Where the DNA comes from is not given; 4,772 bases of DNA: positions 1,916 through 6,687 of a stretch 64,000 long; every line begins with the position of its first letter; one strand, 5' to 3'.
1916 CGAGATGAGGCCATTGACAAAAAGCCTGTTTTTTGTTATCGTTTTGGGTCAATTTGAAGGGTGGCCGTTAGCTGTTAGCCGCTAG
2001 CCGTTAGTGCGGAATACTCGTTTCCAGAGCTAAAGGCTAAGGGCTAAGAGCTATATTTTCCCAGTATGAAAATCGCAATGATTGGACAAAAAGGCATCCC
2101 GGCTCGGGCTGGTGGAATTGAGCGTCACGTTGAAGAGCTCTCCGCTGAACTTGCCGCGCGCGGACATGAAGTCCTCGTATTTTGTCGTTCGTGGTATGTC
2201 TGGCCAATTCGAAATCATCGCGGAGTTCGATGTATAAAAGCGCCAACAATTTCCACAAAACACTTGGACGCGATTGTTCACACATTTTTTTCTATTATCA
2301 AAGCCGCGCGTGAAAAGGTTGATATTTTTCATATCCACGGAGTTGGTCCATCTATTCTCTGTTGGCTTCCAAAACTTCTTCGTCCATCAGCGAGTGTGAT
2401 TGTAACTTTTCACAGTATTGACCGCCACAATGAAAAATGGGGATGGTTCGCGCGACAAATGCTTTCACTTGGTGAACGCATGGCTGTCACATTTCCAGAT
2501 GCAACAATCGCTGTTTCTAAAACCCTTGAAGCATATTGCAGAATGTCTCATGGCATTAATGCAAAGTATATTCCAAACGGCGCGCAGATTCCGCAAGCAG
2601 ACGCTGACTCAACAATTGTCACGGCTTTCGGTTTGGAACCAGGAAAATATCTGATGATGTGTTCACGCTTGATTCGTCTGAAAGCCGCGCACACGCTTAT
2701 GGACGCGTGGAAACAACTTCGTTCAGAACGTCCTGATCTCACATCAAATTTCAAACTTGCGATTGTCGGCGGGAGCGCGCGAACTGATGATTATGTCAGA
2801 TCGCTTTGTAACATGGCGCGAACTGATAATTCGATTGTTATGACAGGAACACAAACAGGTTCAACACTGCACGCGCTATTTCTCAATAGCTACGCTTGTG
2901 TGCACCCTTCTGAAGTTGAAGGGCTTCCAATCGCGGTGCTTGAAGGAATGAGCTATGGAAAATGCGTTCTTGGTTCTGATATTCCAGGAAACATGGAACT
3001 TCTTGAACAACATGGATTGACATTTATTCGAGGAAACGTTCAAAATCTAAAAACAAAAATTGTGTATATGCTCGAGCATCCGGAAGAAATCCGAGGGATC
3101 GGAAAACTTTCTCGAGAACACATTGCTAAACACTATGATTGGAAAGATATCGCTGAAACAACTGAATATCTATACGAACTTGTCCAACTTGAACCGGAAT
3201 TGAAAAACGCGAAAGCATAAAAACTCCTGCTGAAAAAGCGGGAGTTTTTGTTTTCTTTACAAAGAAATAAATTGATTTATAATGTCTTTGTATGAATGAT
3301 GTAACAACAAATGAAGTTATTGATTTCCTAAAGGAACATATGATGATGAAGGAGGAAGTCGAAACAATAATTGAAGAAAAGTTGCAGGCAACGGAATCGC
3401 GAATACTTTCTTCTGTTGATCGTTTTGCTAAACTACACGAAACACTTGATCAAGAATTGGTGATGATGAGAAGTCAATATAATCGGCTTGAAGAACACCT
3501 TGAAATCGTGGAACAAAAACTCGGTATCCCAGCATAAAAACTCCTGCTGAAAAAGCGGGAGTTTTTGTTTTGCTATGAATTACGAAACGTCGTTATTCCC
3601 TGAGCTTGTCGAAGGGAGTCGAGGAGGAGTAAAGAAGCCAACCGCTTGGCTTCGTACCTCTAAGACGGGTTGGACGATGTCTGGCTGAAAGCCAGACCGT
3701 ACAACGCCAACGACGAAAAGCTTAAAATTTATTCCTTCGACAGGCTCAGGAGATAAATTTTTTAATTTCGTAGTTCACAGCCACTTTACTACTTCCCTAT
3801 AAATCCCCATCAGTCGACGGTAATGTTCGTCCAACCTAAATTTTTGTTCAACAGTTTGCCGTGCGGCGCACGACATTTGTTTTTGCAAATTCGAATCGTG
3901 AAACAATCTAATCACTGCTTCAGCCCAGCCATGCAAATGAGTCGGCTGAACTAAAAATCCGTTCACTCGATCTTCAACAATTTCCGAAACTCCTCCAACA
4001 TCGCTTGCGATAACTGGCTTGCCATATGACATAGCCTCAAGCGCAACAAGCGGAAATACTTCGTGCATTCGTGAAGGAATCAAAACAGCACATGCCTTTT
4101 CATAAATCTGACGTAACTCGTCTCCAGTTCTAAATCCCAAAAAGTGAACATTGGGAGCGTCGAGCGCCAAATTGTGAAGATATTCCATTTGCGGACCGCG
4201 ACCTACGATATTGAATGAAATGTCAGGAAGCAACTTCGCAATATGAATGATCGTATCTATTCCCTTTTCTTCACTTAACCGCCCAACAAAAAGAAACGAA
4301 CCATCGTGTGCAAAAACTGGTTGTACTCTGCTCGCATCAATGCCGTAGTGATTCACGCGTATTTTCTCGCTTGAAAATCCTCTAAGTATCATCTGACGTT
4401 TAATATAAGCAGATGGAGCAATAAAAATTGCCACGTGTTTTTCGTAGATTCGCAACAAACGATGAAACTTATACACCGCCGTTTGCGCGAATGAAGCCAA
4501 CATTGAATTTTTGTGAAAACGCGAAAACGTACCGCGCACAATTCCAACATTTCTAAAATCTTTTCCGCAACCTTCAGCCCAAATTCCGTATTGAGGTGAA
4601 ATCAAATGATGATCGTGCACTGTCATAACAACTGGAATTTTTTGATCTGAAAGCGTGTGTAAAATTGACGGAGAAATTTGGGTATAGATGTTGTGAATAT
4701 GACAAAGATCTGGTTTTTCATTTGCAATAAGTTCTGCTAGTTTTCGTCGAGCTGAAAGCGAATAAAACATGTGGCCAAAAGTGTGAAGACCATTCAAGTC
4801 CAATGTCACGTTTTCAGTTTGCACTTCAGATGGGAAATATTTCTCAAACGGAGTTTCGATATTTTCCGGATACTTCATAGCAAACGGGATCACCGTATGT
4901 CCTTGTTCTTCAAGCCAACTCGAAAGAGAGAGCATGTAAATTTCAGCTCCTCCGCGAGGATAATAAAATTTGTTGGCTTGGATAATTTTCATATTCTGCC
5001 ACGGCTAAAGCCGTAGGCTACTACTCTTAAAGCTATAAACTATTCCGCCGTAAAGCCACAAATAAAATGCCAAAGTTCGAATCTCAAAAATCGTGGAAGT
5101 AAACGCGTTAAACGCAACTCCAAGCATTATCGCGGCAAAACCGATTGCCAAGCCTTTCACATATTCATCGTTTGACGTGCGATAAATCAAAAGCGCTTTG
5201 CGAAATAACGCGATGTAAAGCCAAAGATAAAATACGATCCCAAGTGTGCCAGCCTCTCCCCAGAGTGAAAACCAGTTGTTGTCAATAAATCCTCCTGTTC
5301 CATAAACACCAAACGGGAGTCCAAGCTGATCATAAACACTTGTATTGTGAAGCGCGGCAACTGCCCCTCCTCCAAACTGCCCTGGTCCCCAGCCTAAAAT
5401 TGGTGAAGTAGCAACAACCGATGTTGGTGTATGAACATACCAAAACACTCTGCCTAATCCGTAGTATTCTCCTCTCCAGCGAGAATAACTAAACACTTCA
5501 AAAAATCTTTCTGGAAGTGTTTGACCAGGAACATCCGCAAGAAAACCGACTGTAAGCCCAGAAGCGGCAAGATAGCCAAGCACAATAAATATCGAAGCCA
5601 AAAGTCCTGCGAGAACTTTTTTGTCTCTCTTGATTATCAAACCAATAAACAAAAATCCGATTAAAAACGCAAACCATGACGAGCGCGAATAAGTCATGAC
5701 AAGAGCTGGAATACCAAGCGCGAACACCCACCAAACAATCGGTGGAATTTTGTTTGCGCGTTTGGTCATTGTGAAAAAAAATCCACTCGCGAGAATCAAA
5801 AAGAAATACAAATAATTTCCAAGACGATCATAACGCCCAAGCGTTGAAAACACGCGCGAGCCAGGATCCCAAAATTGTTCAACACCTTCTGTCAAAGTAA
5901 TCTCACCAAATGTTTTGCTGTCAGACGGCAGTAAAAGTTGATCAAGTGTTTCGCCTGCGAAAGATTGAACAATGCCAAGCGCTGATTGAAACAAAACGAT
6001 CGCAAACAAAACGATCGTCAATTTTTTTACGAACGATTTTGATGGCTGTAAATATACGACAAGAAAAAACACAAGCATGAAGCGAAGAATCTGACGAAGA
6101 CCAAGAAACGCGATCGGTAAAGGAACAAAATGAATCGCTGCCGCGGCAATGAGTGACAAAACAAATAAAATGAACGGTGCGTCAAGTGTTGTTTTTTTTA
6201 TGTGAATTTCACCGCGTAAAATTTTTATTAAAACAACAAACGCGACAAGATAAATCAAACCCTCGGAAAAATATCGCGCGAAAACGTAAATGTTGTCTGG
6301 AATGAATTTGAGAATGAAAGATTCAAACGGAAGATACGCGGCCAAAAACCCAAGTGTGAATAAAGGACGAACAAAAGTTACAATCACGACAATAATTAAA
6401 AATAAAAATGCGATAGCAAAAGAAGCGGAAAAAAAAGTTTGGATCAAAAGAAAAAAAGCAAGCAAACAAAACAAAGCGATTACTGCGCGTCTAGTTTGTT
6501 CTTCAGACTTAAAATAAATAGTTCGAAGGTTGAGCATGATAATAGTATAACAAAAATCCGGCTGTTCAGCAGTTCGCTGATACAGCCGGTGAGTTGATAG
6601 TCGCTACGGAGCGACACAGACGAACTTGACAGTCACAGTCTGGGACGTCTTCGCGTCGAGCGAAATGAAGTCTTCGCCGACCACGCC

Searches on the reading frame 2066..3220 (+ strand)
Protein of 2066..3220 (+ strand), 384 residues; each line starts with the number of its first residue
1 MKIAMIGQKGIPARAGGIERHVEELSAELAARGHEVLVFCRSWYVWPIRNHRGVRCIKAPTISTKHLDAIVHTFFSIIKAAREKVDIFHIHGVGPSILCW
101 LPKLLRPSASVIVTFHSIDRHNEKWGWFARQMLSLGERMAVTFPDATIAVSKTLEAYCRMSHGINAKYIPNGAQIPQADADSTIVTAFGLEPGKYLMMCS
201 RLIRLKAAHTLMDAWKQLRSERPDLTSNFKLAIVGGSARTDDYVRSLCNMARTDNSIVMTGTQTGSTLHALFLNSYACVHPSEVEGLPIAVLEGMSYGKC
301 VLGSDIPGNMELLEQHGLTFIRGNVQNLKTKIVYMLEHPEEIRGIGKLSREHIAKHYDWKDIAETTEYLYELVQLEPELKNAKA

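Call 36: search_protein_families(library=pfam, proteins=[window:2066-3220:+], max_evalue=0.001)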
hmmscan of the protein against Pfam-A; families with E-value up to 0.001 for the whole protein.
window:2066-3220:+ (384 aa): 7 families
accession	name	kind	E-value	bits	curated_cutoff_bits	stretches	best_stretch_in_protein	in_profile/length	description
PF13439.12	Glyco_transf_4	-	1.3e-24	87.6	28.5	1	16-172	2-165/170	Glycosyltransferase Family 4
PF00534.26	Glycos_transf_1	-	5.5e-21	75.3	26.4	1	193-346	15-166/172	Glycosyl transferases group 1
PF13692.12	Glyco_trans_1_4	-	7.5e-20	72.1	27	1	194-337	2-141/142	Glycosyl transferases group 1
PF13579.12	Glyco_trans_4_4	-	9.4e-19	68.7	29.7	1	16-172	1-158/158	Glycosyl transferase 4-like domain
PF09314.17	DUF1972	-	1.3e-07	31.8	25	1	3-171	4-183/186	Domain of unknown function (DUF1972)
PF20706.3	GT4-conflict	-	1.3e-06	28.1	26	1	197-363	201-382/385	Family 4 Glycosyltransferase in conflict systems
PF13524.12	Glyco_trans_1_2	-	1.8e-06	28.4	25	1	275-365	53-141/144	Glycosyl transferase-like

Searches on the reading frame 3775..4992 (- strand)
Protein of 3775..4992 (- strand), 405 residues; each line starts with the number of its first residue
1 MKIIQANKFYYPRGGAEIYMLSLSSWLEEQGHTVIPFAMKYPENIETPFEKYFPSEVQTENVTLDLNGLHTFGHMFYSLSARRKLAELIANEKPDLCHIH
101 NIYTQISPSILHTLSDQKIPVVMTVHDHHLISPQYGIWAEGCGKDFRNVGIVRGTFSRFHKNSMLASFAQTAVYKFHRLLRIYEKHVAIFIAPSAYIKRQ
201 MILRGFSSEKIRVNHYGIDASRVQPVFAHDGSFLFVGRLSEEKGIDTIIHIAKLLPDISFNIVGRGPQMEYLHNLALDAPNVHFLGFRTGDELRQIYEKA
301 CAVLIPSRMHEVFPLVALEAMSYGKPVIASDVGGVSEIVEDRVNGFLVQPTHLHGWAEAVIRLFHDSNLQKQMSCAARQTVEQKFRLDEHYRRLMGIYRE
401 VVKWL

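Call 36: search_protein_families(library=pfam, proteins=[window:3775-4992:-], max_evalue=0.001)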
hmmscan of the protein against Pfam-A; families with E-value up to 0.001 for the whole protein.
window:3775-4992:- (405 aa): 6 families
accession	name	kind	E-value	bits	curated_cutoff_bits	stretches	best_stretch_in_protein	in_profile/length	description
PF00534.26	Glycos_transf_1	-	4e-37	127.8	26.4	1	232-379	17-171/172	Glycosyl transferases group 1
PF13692.12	Glyco_trans_1_4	-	1.8e-33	116.2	27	1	233-366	4-142/142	Glycosyl transferases group 1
PF13439.12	Glyco_transf_4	-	5.7e-21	75.7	28.5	1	14-222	2-170/170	Glycosyltransferase Family 4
PF13579.12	Glyco_trans_4_4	-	3.1e-13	50.8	29.7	1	14-217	1-158/158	Glycosyl transferase 4-like domain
PF20706.3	GT4-conflict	-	2.8e-08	33.6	26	1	281-385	262-376/385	Family 4 Glycosyltransferase in conflict systems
PF13524.12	Glyco_trans_1_2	-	1.2e-06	29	25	1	252-395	9-143/144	Glycosyl transferase-like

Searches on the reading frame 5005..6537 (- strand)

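Call 36: search_protein_families(library=pfam, proteins=[window:5005-6537:-], max_evalue=0.001)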
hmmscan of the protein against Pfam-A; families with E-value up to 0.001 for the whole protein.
window:5005-6537:- (510 aa): 1 family
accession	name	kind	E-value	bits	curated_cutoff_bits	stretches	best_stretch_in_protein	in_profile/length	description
PF04932.20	Wzy_C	-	2.4e-05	24.6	31.7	1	271-438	2-149/149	O-Antigen ligase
